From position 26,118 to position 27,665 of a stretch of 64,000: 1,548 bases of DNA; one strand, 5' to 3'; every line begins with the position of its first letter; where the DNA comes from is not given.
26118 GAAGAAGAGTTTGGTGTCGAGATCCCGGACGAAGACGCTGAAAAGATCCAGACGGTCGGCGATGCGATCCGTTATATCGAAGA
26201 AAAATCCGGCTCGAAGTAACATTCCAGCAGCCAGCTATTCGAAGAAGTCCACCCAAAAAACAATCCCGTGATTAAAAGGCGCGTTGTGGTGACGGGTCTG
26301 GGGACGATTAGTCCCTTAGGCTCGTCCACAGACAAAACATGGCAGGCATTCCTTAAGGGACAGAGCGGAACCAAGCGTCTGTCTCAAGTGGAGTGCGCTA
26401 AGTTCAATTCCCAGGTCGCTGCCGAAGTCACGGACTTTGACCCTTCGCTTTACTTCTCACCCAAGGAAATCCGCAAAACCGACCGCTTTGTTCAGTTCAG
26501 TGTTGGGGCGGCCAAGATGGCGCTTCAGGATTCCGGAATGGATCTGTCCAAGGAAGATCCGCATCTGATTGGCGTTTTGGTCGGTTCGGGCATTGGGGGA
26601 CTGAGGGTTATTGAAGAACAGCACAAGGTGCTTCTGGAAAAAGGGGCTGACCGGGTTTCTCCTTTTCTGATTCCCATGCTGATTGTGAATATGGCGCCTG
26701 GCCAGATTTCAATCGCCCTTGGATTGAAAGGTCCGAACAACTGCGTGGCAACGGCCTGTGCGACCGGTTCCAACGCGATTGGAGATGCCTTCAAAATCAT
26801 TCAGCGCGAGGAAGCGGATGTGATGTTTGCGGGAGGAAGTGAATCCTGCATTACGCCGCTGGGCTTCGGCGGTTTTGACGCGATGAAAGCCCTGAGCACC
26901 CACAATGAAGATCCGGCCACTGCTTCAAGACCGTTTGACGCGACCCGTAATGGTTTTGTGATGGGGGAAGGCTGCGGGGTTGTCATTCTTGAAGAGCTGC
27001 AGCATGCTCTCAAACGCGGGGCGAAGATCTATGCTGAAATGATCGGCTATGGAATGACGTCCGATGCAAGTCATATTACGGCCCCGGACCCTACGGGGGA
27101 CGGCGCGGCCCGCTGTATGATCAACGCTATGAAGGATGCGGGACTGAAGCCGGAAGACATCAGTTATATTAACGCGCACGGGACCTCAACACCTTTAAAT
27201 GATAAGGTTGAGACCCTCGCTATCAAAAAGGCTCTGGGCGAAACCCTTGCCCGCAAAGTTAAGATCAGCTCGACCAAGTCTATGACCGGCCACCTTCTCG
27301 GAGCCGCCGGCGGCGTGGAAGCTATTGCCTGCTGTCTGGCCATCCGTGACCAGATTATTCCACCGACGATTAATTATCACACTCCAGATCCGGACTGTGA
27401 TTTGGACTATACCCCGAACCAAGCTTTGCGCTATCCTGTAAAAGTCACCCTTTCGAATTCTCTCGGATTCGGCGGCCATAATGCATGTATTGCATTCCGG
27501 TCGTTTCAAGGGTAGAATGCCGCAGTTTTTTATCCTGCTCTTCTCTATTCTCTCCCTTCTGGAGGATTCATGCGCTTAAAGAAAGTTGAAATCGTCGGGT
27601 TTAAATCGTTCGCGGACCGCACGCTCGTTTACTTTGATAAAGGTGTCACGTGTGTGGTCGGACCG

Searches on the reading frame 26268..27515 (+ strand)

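Call 7: search_protein_families(library=ncbifam, proteins=[window:26268-27515:+], max_evalue=0.00001)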
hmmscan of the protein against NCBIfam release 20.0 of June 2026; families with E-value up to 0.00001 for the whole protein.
window:26268-27515:+ (415 aa): 20 families
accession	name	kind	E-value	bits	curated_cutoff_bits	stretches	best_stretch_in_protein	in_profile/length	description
TIGR03150.1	fabF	equivalog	6.3e-191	634.4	493.75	1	4-411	1-407/407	beta-ketoacyl-ACP synthase II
NF005589.0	PRK07314.1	subfamily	1.3e-186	620.3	387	1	2-413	2-412/413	beta-ketoacyl-ACP synthase II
NF004970.0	PRK06333.1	subfamily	2.8e-162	540.4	525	1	2-414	2-423/424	beta-ketoacyl-ACP synthase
NF006274.0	PRK08439.1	equivalog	5.8e-147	489.7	621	1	4-411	2-404/406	beta-ketoacyl-ACP synthase II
NF006434.0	PRK08722.1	equivalog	1.8e-145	485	759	1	1-412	1-413/414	beta-ketoacyl-ACP synthase II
NF005935.0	PRK07967.1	equivalog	7.2e-93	311.6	630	1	4-414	2-405/406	beta-ketoacyl-ACP synthase I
NF006587.0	PRK09116.1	equivalog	7.7e-93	311.4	470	1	4-412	2-406/408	beta-ketoacyl-ACP synthase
NF005916.1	PRK07910.1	equivalog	3e-92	309.7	560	1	5-410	13-415/418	KasA/KasB family beta-ketoacyl-ACP synthase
NF005076.0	PRK06501.1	equivalog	3.5e-88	296.3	629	2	143-410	154-420/425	beta-ketoacyl-ACP synthase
NF004618.0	PRK05952.1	equivalog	2e-75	254.1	455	1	5-412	3-382/384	beta-ketoacyl-ACP synthase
NF006618.0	PRK09185.1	subfamily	1.9e-73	247.8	407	1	5-411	4-391/394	beta-ketoacyl-ACP synthase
NF058662.1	cispenta_AmcF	equivalog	6e-73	246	325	2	147-411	112-368/369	cispentacin biosynthesis acyltransferase subunit AmcF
NF005490.0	PRK07103.1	equivalog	2.2e-72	244.4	445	1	3-411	3-411/414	polyketide beta-ketoacyl:acyl carrier protein synthase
NF045894.1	PKS_plus_SDR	equivalog_domain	6.6e-45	153.2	1740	1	51-381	66-387/1515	type I polyketide synthase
NF040607.1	mycolic_Pks13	equivalog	1.3e-42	145.5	2100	1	23-412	139-525/1680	polyketide synthase Pks13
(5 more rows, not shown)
